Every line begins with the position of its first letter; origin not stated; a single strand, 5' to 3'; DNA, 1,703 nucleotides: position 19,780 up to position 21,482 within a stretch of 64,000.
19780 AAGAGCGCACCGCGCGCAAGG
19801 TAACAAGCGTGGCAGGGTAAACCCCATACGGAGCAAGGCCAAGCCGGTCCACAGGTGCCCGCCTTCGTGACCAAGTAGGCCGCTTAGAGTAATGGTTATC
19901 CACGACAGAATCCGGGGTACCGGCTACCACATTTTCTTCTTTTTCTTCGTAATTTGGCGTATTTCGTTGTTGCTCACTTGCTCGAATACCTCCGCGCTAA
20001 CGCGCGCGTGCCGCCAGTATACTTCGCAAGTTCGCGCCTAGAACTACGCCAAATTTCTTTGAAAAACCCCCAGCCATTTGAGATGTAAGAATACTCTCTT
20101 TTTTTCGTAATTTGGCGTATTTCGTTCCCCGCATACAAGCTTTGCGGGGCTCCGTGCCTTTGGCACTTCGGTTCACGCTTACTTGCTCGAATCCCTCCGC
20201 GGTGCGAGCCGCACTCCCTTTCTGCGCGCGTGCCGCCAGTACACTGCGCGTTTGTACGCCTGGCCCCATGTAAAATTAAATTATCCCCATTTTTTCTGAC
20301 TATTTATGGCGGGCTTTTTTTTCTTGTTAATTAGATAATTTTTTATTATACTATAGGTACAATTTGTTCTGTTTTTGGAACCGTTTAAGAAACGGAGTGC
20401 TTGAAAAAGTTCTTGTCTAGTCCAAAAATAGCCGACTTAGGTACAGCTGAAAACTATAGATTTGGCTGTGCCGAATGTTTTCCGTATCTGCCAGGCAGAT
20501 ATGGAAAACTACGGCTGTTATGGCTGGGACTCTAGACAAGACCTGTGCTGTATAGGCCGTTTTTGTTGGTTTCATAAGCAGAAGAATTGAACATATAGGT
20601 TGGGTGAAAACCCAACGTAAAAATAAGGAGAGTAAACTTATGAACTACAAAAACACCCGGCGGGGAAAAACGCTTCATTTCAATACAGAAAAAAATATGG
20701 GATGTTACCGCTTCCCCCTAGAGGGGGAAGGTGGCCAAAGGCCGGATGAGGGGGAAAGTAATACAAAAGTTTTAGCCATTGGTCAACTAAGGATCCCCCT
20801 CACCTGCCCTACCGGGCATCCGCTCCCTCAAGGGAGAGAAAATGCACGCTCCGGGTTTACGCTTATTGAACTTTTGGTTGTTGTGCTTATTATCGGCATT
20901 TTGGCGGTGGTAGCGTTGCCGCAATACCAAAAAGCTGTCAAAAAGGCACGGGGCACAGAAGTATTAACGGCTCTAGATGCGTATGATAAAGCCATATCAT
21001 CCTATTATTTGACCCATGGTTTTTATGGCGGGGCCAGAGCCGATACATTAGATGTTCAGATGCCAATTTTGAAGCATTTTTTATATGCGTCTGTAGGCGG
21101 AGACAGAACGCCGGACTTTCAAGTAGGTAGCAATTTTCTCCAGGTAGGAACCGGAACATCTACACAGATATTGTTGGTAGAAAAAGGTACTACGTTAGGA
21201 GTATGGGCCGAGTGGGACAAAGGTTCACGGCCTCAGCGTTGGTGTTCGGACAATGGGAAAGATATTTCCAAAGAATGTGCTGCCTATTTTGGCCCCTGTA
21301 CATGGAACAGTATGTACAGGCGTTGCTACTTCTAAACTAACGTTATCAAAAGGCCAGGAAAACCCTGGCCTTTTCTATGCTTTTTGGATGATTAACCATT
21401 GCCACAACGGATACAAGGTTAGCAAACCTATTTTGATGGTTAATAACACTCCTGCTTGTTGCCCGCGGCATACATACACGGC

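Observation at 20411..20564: Pilin leader RNA copy B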

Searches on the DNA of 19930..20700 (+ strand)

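Call 4: search_rna_families(source=window, start=20250, end=20700, threshold=evalue, max_evalue=10, show_alignments=3)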
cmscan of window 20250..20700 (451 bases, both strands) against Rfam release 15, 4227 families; matches with E-value up to 10: 7.
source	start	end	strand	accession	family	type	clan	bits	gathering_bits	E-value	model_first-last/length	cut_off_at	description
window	20427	20487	+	RF00661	mir-31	Gene; miRNA;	CL00133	16.6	51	0.64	1-83/83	no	mir-31 microRNA precursor family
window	20291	20438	-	RF01824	RUF20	Gene;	-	16.1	60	0.1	1-425/425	no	RNA of unknown function 20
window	20478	20508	+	RF04214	MIR7526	Gene; miRNA;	-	15.1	110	3.7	1-113/113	no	MIR7526 microRNA precursor family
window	20598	20630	+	RF03128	L31-Coriobacteria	Cis-reg; leader;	CL00118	15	33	7.8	1-33/33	no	L31-Coriobacteria ribosomal protein leader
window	20252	20301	+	RF01201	snR40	Gene; snRNA; snoRNA; CD-box;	CL00054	13.5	50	4.2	46-93/93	no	Small nucleolar RNA snR40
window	20450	20563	-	RF02039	SPRY4-IT1_2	Gene; lncRNA;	-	10.4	40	7.3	1-120/120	no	SPRY4-IT1 conserved region 2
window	20297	20347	+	RF02189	ST7-OT4_3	Gene; lncRNA;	-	9.8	50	5.8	250-302/302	no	ST7 overlapping transcript 4 conserved region 3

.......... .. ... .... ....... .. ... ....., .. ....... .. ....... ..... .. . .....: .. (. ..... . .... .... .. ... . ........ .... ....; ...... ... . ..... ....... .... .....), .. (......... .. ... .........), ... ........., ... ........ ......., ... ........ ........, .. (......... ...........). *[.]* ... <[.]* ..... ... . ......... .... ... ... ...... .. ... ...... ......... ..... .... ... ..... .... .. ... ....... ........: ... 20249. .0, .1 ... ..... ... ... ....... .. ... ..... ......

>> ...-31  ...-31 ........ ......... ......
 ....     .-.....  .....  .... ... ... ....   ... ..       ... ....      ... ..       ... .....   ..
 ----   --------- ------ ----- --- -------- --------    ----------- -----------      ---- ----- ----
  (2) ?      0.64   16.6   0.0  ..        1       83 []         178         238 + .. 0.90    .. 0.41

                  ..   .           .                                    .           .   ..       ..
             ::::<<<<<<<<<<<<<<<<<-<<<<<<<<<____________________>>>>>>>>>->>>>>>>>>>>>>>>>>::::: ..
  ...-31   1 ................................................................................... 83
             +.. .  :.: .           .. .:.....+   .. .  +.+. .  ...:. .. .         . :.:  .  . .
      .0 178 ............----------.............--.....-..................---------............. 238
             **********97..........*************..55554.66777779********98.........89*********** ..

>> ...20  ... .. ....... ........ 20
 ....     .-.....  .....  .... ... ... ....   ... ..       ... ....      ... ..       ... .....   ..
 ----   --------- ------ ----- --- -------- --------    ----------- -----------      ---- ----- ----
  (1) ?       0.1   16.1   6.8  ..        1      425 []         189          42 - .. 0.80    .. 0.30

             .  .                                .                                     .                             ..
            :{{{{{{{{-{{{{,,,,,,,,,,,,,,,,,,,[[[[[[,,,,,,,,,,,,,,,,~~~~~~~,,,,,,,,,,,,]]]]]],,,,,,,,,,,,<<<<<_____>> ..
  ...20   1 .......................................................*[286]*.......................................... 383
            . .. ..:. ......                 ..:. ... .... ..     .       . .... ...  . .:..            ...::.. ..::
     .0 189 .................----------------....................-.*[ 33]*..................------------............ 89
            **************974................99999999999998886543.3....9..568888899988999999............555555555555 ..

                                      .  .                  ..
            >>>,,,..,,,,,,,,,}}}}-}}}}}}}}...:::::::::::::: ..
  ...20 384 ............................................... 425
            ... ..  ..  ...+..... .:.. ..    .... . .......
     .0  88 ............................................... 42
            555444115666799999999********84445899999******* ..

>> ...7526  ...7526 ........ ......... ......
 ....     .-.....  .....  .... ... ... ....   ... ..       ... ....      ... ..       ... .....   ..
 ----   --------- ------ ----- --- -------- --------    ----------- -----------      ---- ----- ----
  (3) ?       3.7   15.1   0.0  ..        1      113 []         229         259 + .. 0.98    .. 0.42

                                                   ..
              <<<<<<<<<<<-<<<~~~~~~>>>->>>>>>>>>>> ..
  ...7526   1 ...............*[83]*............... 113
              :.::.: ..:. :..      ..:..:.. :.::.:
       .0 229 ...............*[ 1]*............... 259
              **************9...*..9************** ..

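Call 37: build_rna_model(alignment_id=A1)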
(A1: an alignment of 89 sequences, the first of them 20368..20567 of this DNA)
Model R1 built from alignment A1 (89 sequences, 264 columns); structure: RNAalifold consensus.
model positions 205; base pairs 40; branch points 3; effective number of sequences 6.79; information 0.59 bits per position. Calibrated on 0.2 Mb of random sequence (short: E-values are rough).
structure used (alignment columns):
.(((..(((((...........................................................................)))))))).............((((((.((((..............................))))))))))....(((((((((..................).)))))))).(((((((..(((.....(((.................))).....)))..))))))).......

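Call 38: search_with_rna_model(model_id=R1, source=window, max_evalue=1)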
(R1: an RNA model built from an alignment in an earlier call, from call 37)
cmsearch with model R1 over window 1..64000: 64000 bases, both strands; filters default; matches with E-value up to 1: 8.
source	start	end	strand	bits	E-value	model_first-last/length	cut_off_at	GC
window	3787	4007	+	138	7e-42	1-205/205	no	0.42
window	20368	20567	+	129.2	4e-39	1-205/205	no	0.43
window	34724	34917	+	116.7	3.4e-35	1-205/205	no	0.46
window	58920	59118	-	96.8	6.3e-29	1-205/205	no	0.44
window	9250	9315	-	10.5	0.091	4-68/205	no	0.21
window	10581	10629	+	10.2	0.11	3-69/205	no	0.27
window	34862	34910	-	8.6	0.35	150-198/205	no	0.55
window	31112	31162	-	7.7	0.67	7-65/205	no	0.41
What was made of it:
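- Checked: Three further copies lie in the window (call 38).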

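Call 40: search_with_rna_model(model_id=R1, sources=[window, L001, L002, L003, L004, L005, L006, L007, L008, L009, L010, L011, L012, L013, L014, L015, L016, L017, L018, L019, L020, L021, L022, L023, L024, L025, L026, L027, L028, L029, L030, L031, L032, L033, L034, L035, L036, L037, L038, L039, L040, L041, L042, L043, L044, L045, L046, L047, L048, L049, L050, L051, L052, L053, L054, L055, L056, L057, L058, L059, L060, L061, L062, L063, L064, L065, L066, L067, L068, L069, L070, L071, L072, L073, L074, L075, L076, L077, L078, L079, L080, L081, L082, L083, L084, L085, L086, L087, L088, L089, L090, L091, L092, L093, L094, L095, L096, L097, L098, L099], max_evalue=0.00001, make_alignment=true)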
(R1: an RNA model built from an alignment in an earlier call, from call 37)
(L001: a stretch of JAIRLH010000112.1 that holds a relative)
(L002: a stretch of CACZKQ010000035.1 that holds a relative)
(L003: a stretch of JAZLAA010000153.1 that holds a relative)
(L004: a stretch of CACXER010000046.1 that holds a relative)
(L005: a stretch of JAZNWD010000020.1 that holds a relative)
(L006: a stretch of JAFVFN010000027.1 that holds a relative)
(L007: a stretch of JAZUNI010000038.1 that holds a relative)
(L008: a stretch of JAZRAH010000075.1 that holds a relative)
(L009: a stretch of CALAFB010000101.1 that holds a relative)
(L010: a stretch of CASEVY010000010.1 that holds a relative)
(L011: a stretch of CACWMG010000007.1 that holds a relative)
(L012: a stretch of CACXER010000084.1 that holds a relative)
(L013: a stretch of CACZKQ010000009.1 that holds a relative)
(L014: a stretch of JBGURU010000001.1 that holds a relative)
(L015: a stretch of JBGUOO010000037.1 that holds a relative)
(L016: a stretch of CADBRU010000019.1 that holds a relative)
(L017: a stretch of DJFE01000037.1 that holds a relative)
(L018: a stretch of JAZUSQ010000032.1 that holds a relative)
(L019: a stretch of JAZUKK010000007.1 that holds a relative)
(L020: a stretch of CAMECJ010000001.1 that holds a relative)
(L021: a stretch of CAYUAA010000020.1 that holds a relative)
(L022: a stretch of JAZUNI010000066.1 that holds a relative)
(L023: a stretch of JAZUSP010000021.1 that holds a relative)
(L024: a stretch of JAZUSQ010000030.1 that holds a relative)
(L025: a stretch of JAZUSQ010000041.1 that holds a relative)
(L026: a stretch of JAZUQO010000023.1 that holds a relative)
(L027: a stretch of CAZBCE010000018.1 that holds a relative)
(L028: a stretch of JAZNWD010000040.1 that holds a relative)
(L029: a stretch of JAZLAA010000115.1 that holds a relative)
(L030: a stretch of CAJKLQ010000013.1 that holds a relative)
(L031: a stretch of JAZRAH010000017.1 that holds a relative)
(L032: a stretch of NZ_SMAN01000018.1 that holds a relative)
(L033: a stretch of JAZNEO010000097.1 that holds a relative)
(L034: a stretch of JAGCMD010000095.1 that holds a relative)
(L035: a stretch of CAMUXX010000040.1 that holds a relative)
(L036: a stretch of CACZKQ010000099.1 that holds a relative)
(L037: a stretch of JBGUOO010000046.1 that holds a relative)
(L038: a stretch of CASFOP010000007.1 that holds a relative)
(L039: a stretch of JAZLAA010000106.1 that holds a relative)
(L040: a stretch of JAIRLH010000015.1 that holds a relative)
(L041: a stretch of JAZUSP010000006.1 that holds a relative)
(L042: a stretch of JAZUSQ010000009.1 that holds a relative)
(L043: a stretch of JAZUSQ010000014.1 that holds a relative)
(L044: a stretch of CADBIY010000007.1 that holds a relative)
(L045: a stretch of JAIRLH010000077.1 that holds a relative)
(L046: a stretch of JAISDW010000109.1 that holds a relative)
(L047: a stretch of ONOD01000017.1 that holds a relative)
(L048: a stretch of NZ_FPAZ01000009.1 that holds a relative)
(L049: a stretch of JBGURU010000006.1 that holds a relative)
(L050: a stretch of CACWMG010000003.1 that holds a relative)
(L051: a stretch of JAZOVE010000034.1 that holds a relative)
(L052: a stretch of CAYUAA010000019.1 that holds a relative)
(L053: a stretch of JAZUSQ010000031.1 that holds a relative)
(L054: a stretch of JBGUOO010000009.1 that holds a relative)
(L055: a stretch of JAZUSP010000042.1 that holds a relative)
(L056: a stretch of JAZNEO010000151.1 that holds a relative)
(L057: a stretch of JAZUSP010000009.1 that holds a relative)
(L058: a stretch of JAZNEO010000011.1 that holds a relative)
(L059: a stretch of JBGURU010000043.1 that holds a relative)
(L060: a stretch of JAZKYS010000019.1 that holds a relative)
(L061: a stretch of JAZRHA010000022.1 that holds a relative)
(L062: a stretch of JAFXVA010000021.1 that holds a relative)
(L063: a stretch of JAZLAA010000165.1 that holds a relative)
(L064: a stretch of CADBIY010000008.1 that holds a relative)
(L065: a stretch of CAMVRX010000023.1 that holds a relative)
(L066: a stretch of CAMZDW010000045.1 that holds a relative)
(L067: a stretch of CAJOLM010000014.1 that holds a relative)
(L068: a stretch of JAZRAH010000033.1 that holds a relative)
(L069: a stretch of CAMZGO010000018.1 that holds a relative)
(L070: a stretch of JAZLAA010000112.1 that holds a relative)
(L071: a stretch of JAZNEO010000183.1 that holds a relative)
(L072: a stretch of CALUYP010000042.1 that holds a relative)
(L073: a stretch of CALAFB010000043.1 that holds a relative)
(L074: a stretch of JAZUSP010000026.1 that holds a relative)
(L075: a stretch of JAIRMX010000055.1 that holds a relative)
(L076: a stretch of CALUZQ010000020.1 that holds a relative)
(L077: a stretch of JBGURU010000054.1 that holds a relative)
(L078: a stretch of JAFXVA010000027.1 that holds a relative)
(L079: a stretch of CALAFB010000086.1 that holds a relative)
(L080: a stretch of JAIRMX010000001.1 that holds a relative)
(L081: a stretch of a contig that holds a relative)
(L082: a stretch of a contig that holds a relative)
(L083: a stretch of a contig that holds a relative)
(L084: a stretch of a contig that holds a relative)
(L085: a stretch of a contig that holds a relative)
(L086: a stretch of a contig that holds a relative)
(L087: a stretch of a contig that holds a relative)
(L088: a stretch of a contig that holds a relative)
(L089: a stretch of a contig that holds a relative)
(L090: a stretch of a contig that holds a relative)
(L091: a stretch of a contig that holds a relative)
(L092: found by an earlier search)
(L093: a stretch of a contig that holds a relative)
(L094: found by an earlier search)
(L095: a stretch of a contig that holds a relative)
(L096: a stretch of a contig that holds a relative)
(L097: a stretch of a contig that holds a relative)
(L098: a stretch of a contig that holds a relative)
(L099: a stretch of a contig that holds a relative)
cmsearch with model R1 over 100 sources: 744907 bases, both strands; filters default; matches with E-value up to 0.00001: 121.
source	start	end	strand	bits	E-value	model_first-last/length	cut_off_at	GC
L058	1641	1851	-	179.7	5.8e-54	1-205/205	no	0.43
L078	3786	3994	+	174.9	1.9e-52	1-205/205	no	0.42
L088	723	926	-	173.9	4.1e-52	1-205/205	no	0.47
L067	95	297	-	173.8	4.4e-52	1-205/205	no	0.52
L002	102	305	+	172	1.6e-51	1-205/205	no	0.43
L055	1736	1933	+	168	3e-50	1-205/205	no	0.42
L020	7212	7421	-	167.4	4.6e-50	1-205/205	no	0.45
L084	431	630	+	166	1.2e-49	1-205/205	no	0.41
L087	356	564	+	165.4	1.8e-49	1-205/205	no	0.44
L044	4009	4220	+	164.8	2.9e-49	1-205/205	no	0.44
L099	4013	4213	-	164.3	4.3e-49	1-205/205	no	0.44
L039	4535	4756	-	162.9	1.1e-48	1-205/205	no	0.47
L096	5739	5949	+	161.5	3.2e-48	1-205/205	no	0.43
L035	6925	7127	+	160.8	5.4e-48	1-205/205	no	0.41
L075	2554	2764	+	159.6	1.2e-47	1-205/205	no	0.43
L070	1560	1768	-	159.2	1.8e-47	1-205/205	no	0.44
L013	7266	7480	+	159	1.9e-47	1-205/205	no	0.42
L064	6105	6303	+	158.9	2.1e-47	1-205/205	no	0.4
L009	4846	5050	+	158.6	2.5e-47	1-205/205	no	0.35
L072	1367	1572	+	158.1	3.7e-47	1-205/205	no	0.49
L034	1526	1726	-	157.3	6.6e-47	1-205/205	no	0.46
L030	674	885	+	157.2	7e-47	1-205/205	no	0.47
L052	4167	4370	+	156.6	1.1e-46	1-205/205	no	0.44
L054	6720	6925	-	155.3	2.8e-46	1-205/205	no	0.46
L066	360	570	-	155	3.6e-46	1-205/205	no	0.45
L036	4200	4397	+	154.7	4.4e-46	1-205/205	no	0.42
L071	6399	6608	+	153.2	1.3e-45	1-205/205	no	0.41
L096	179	381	+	153.1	1.4e-45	1-205/205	no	0.47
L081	889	1100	-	152.8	1.7e-45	1-205/205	no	0.44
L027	4322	4525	-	152.4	2.4e-45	1-205/205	no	0.4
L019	2764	2963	-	152.1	2.9e-45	1-205/205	no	0.47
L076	1120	1337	-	151.9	3.3e-45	1-205/205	no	0.42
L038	2196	2409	+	151.8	3.6e-45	1-205/205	no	0.49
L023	7575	7781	+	151.8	3.6e-45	1-205/205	no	0.46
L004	2407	2606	-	149.6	1.8e-44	1-205/205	no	0.41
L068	4192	4409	-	149.5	1.9e-44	1-205/205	no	0.4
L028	4729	4918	-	149.1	2.5e-44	1-205/205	no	0.43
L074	3529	3724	-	149.1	2.5e-44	1-205/205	no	0.42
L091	3677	3886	-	147.4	9.1e-44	1-205/205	no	0.44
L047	5530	5733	-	147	1.1e-43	1-205/205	no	0.48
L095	7756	7972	-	146.9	1.2e-43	1-205/205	no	0.4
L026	7051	7268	+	146.8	1.3e-43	1-205/205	no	0.39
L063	205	412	+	146.7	1.4e-43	1-205/205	no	0.44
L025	1438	1639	-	145.5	3.6e-43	1-205/205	no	0.48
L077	2937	3136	+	145.4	3.7e-43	1-205/205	no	0.35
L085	3932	4140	-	144.8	5.9e-43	1-205/205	no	0.52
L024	2740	2942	+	144.4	7.5e-43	1-205/205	no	0.41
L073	7734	7936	+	144.1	9.2e-43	1-205/205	no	0.43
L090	5593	5809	-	144.1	9.3e-43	1-205/205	no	0.41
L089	2610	2813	-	143.8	1.2e-42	1-205/205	no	0.48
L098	2623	2828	+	143.5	1.4e-42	1-205/205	no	0.37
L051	6411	6616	+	142.1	4.1e-42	1-205/205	no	0.35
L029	1956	2165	-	141.2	8e-42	1-205/205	no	0.41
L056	57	257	+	141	8.8e-42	1-205/205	no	0.42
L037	3924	4127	+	138.9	4e-41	1-205/205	no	0.39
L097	265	466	+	138.9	4.1e-41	1-205/205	no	0.47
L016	2953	3157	+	138.3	6.2e-41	1-205/205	no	0.45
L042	91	284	+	137.1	1.6e-40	1-205/205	no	0.44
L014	6612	6811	-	136.7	2.1e-40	1-205/205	no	0.37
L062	1195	1400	-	136.1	3.1e-40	1-205/205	no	0.36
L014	179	385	+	136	3.4e-40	1-205/205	no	0.32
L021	4696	4883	-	135.9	3.8e-40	1-205/205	no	0.48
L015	3972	4177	+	135.4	5.3e-40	1-205/205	no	0.44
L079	4012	4213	-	134.8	8e-40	1-205/205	no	0.4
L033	2541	2734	-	134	1.4e-39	1-205/205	no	0.42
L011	1964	2162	-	133.8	1.7e-39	1-205/205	no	0.45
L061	3962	4152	-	133.4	2.3e-39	1-205/205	no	0.32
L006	1073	1279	+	131.9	6.4e-39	1-205/205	no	0.4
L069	5438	5638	-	131.7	7.5e-39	1-205/205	no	0.37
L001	1203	1416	-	131.5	9.1e-39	1-205/205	no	0.44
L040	3352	3562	+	131.1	1.2e-38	1-205/205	no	0.4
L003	94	293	-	131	1.3e-38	1-205/205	no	0.47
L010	5847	6046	-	128.4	8.6e-38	1-205/205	no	0.41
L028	7113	7320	-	127.9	1.2e-37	1-205/205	no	0.42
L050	7413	7618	-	127.6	1.5e-37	1-205/205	no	0.43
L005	1314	1511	-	127.6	1.5e-37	1-205/205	no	0.41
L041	4053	4259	+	126.9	2.5e-37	1-205/205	no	0.5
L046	2122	2333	-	126.8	2.6e-37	1-205/205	no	0.44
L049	6364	6569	+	125.4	7.3e-37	1-205/205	no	0.38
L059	6230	6432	+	123.8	2.3e-36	1-205/205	no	0.36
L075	1304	1524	+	123.6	2.6e-36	1-205/205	no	0.39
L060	4578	4767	+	123.5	2.9e-36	1-205/205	no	0.32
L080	2699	2913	+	121.6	1.1e-35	1-205/205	no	0.42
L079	6336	6553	+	121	1.8e-35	1-205/205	no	0.44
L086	5914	6114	-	119.6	4.8e-35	1-205/205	no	0.38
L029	4954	5154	+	118.9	8e-35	1-205/205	no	0.53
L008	2350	2534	+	117.4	2.3e-34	1-205/205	no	0.43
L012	3810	4003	+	115.9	7.3e-34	1-205/205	no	0.44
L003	4666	4851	-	115.7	8.1e-34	1-205/205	no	0.51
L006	6857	7066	-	115.4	9.9e-34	1-205/205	no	0.46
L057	4378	4580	-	115.4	1.1e-33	1-205/205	no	0.45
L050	3804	4001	-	114.2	2.4e-33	1-205/205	no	0.48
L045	181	395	-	113.9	3e-33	1-205/205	no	0.47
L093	2260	2465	+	113.7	3.6e-33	1-205/205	no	0.47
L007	6569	6754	-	112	1.2e-32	1-205/205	no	0.47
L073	6297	6497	+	111.5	1.7e-32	1-205/205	no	0.42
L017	6055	6248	-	109.1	9.8e-32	1-205/205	no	0.4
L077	5332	5529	+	108.8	1.2e-31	1-205/205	no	0.37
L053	6867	7075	+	107.1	4.2e-31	1-205/205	no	0.45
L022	48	258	-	101.5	2.5e-29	1-205/205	no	0.44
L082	7662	7870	-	101.1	3.2e-29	1-205/205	no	0.42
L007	623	816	+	99.7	9e-29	1-205/205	no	0.46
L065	4314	4490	-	98.9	1.6e-28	1-205/205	no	0.46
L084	7390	7571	+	94.8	3.2e-27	1-205/205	no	0.44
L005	7060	7252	+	89.9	1.1e-25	1-205/205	no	0.47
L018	6929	7122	+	83.2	1.4e-23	1-205/205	no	0.46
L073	108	311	+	81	6.6e-23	1-205/205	no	0.43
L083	4862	5043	+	78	6.1e-22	1-205/205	no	0.46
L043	2750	2863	-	66.5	2.6e-18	89-205/205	5'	0.39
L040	6884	7014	-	64.4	1.1e-17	1-205/205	no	0.34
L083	61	236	+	63.5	2.1e-17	1-205/205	no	0.45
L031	1524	1705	-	57.3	1.9e-15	1-205/205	no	0.51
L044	6789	6943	+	47.7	2.1e-12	1-205/205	no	0.43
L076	1099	1176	+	33.3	6.9e-08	122-198/205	no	0.42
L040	3507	3555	-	30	7.6e-07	150-198/205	no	0.37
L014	330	378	-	29.2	1.4e-06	150-198/205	no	0.41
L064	6160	6322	-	26.7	8.2e-06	1-205/205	no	0.38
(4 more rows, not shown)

Alignment A2: 121 matches aligned to the model, 396 columns, each read 5' to 3' on its own strand. Consensus structure (alignment columns), stored with it:
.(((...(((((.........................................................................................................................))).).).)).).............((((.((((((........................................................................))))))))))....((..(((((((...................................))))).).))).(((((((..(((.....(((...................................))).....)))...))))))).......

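Call 75: search_rna_families(source=window, start=19930, end=20345, threshold=evalue, max_evalue=1)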
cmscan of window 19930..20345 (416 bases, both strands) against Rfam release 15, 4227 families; matches with E-value up to 1: 1.
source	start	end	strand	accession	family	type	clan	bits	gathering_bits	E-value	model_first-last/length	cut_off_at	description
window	20127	20167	+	RF01687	Acido-Lenti-1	Gene; sRNA;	-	18.2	37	0.073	1-46/46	no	Acido-Lenti-1 RNA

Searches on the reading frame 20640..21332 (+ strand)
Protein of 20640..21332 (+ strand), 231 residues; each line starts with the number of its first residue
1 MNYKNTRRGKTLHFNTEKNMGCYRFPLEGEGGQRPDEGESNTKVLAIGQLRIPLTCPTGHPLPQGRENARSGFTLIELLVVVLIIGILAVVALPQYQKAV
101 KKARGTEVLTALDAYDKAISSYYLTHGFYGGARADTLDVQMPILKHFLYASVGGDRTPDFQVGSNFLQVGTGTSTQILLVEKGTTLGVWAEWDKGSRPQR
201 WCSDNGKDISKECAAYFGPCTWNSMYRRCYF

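Call 49: search_protein_families(library=pfam, alignment_id=A3, max_evalue=0.001)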
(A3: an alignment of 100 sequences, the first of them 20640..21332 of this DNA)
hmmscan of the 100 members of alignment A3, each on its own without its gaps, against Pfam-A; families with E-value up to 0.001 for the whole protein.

A. member 1, window:20640-21332:+ (231 aa): 1 family
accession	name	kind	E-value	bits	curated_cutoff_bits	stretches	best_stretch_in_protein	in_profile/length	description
PF07963.17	N_methyl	-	1.5e-07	31.2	21.2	1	69-93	3-27/27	Prokaryotic N-terminal methylation motif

B. families by the number of members that match (of 100 scanned): 33 families (the first 25 are shown)
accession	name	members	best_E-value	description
PF07963.17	N_methyl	75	2e-10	Prokaryotic N-terminal methylation motif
PF16732.10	ComP_DUS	22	5e-08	Type IV minor pilin ComP, DNA uptake sequence receptor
PF16734.10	Pilin_GH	14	7.3e-08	Type IV pilin-like G and H, putative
PF00535.33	Glycos_transf_2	4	1.2e-37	Glycosyl transferase family 2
PF13641.12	Glyco_tranf_2_3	4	1.3e-13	Glycosyltransferase like family 2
PF10111.15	Glyco_tranf_2_2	4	1.6e-13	Glycosyltransferase like family 2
PF13704.12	Glyco_tranf_2_4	4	3.1e-07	Glycosyl transferase family 2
PF01501.26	Glyco_transf_8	3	7.1e-40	Glycosyl transferase family 8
PF13651.11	EcoRI_methylase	2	3.9e-148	Adenine-specific methyltransferase EcoRI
PF08334.16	T2SSG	2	0.00013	Type II secretion system (T2SS), protein G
PF03606.21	DcuC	1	7.4e-98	C4-dicarboxylate anaerobic carrier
PF14897.12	EpsG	1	6e-40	EpsG family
PF00176.29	SNF2-rel_dom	1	2.4e-32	SNF2-related domain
PF05656.20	DUF805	1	3.6e-25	Protein of unknown function (DUF805)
PF00271.37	Helicase_C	1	6e-23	Helicase conserved C-terminal domain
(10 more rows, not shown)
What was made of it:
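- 20640..21335 (+): Downstream type IV pilin-like gene with the N_methyl motif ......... A likely alternative start at ATG 20842 gives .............. Pfam N_methyl, E 1.5e-7 (call 49).
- On Type IV pilin-like protein (downstream gene): 75 of 100 downstream proteins carry it (call 49).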
